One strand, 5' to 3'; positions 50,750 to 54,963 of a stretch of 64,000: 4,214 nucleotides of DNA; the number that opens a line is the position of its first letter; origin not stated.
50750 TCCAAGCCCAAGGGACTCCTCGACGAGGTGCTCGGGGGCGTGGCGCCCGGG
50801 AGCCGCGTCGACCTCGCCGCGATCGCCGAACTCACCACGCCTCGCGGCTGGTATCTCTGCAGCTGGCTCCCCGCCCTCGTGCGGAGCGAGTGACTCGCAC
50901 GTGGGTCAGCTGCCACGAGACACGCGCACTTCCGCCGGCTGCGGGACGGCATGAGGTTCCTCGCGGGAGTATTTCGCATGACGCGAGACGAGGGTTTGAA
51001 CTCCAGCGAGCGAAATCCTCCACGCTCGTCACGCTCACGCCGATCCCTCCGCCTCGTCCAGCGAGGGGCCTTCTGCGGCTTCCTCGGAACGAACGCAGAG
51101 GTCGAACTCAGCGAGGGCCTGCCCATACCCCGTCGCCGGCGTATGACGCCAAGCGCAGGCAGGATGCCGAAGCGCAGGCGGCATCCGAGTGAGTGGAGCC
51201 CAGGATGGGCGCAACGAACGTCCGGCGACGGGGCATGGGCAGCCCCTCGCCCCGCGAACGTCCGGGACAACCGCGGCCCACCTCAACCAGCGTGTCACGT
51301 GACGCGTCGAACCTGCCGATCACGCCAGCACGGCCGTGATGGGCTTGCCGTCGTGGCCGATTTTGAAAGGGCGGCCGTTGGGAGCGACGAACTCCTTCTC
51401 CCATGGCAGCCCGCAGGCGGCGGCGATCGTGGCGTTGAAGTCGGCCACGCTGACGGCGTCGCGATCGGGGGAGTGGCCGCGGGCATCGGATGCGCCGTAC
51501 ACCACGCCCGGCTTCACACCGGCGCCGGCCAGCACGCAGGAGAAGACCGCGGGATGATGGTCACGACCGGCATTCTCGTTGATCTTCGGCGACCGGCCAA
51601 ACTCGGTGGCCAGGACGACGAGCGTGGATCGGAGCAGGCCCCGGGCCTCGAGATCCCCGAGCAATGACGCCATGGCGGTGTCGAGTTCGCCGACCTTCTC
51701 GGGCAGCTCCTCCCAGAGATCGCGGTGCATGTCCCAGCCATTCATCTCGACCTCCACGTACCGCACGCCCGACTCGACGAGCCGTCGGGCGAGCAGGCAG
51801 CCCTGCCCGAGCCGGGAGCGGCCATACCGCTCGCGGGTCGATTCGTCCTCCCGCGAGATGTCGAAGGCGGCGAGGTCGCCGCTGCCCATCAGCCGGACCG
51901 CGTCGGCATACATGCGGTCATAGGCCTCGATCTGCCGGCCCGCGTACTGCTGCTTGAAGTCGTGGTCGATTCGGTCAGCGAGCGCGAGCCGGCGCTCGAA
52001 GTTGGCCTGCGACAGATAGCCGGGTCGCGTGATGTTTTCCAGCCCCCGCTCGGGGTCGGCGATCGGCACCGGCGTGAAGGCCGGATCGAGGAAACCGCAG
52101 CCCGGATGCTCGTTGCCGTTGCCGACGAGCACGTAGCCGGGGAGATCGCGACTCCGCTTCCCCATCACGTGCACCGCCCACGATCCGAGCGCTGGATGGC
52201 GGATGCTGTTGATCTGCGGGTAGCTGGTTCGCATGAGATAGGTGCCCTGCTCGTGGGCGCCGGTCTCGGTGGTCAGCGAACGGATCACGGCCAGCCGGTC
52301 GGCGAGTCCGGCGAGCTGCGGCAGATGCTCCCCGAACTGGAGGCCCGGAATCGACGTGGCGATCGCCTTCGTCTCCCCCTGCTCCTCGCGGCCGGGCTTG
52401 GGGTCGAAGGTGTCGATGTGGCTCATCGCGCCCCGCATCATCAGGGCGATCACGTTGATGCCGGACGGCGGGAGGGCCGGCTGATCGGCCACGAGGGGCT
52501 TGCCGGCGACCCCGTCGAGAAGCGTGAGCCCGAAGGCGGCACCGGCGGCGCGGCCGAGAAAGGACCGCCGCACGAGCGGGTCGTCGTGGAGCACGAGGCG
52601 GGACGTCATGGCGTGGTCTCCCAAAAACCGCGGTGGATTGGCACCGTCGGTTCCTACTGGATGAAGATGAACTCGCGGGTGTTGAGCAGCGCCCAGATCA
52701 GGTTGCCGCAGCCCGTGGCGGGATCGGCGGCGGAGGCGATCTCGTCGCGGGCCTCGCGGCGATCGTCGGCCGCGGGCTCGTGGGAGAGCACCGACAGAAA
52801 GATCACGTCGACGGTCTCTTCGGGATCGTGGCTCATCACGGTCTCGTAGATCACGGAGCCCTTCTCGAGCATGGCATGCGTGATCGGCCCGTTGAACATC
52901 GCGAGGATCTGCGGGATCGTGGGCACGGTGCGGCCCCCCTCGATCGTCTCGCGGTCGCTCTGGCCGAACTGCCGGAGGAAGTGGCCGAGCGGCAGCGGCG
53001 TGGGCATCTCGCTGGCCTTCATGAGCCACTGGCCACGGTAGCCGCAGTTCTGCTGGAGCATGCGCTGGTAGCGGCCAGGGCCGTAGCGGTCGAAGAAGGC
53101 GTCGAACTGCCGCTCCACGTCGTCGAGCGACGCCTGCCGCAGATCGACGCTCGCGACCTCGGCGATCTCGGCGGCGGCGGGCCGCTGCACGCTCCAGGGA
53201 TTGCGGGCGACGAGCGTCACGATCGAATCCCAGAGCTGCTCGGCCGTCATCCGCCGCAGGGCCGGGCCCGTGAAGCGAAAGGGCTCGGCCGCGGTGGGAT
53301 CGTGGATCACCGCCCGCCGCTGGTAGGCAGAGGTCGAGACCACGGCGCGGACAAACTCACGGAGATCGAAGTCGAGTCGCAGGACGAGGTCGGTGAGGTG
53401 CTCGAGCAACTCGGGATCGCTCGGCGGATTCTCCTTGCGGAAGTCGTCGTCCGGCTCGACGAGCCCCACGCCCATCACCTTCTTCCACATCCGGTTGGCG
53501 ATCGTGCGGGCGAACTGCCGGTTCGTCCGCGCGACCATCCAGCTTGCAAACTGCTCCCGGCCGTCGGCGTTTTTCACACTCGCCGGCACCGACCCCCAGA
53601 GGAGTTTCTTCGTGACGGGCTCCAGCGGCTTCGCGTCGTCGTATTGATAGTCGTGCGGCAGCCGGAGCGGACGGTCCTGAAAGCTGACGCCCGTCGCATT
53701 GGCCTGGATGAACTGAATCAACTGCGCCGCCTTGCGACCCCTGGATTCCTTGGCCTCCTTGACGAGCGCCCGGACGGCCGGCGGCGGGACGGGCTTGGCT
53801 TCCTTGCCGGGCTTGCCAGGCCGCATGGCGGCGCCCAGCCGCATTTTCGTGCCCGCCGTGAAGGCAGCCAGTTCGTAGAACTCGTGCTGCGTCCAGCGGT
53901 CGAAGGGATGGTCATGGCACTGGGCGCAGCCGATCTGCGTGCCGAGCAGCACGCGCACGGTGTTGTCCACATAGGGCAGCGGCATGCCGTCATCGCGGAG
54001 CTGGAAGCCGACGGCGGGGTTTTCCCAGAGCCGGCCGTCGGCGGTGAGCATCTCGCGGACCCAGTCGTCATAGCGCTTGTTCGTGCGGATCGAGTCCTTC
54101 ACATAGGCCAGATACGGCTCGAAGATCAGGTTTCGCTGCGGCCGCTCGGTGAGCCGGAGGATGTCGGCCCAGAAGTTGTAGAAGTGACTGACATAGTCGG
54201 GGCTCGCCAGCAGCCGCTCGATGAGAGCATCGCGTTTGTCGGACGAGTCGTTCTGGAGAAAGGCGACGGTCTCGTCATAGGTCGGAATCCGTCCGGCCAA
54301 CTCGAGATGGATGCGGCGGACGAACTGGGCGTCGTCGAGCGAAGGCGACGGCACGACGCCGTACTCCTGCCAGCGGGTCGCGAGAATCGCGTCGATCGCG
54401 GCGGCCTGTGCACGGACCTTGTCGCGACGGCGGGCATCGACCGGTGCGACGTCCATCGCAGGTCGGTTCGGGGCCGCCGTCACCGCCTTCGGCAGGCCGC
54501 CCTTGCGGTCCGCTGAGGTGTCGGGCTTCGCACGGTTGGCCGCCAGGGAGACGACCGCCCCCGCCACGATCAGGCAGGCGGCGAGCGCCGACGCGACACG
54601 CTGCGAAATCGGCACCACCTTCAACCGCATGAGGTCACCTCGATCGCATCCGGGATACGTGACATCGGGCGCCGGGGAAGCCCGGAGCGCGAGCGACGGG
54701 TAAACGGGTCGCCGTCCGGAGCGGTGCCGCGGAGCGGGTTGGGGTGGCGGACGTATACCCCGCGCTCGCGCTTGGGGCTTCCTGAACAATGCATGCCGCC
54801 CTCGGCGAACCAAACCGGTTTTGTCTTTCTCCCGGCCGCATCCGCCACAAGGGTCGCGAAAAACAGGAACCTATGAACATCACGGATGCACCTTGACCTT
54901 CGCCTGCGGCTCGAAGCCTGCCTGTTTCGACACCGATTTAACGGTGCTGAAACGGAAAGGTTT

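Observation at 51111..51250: Family-2 hairpin repeat with flipped (G:C to C:G) stem pairs between its two copies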

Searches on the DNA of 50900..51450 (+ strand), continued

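Call 75: search_dna_similar(query=window:51087-51266:+, collection=phages, mode=distant, max_rows=8)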
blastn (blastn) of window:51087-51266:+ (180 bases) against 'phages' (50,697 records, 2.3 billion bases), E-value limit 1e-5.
No match.

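Call 90: search_with_rna_model(model_id=R1, sources=[L066, L067, L068, L069, L070, L071], max_evalue=0.01)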
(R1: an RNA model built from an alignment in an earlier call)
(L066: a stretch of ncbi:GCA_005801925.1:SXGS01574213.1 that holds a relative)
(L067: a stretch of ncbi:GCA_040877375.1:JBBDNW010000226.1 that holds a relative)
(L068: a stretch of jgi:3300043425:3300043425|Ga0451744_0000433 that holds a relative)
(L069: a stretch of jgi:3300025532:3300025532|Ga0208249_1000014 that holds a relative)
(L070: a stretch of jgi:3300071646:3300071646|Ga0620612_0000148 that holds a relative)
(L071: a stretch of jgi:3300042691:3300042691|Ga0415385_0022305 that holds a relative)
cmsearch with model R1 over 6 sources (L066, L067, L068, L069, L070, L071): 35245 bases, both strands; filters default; matches with E-value up to 0.01: 3.
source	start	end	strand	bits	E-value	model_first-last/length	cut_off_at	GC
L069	3606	3746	+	93.9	8.9e-16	1-143/143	no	0.74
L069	1318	1457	+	93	1.3e-15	1-143/143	no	0.76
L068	1167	1307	+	83.4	7.3e-14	1-143/143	no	0.74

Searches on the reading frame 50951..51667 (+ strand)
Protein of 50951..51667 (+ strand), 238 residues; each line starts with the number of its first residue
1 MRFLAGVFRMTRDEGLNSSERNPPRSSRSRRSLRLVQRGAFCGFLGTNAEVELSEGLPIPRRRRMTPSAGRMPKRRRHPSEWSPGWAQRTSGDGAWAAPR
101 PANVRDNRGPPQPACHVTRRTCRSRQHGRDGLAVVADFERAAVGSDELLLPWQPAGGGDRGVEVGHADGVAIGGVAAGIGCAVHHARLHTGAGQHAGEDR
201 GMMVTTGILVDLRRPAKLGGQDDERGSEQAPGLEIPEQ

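Call 19: search_protein_families(library=pfam, proteins=[window:50951-51667:+], max_evalue=0.01)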
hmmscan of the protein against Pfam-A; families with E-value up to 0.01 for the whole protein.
window:50951-51667:+ (238 aa): 0 families

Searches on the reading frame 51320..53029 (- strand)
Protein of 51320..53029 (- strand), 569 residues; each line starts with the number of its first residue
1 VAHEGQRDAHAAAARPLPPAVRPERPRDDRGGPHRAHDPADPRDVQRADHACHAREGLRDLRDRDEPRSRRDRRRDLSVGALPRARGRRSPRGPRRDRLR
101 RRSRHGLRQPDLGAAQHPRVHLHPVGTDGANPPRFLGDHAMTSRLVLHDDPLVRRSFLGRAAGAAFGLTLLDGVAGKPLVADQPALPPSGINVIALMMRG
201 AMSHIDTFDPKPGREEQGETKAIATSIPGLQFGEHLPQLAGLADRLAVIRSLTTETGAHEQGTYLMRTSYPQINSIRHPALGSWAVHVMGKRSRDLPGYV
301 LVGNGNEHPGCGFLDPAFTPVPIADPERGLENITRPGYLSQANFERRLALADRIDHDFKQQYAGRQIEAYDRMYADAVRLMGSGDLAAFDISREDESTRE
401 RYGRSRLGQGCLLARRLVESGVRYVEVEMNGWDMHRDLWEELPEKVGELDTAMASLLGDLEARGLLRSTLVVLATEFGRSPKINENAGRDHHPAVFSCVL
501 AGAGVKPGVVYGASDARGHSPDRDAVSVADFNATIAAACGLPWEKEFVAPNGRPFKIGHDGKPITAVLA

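Call 19: search_protein_families(library=pfam, proteins=[window:51320-53029:-], max_evalue=0.01)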
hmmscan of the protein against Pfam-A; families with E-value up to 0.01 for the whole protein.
window:51320-53029:- (569 aa): 1 family
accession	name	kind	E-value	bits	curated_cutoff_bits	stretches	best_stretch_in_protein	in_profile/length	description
PF07394.17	DUF1501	-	4.3e-110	369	27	1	192-568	3-390/390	Protein of unknown function (DUF1501)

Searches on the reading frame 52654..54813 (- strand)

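Call 19: search_protein_families(library=pfam, proteins=[window:52654-54813:-], max_evalue=0.01)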
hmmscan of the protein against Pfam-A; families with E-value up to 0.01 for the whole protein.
window:52654-54813:- (719 aa): 2 families
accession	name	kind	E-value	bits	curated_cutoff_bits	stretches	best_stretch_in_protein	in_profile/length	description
PF07583.16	PSCyt2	-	3.2e-43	148.5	29.8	1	140-322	2-207/209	Protein of unknown function (DUF1549)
PF07587.16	PSD1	-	3.4e-38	131.9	28.5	1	418-689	1-241/244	Protein of unknown function (DUF1553)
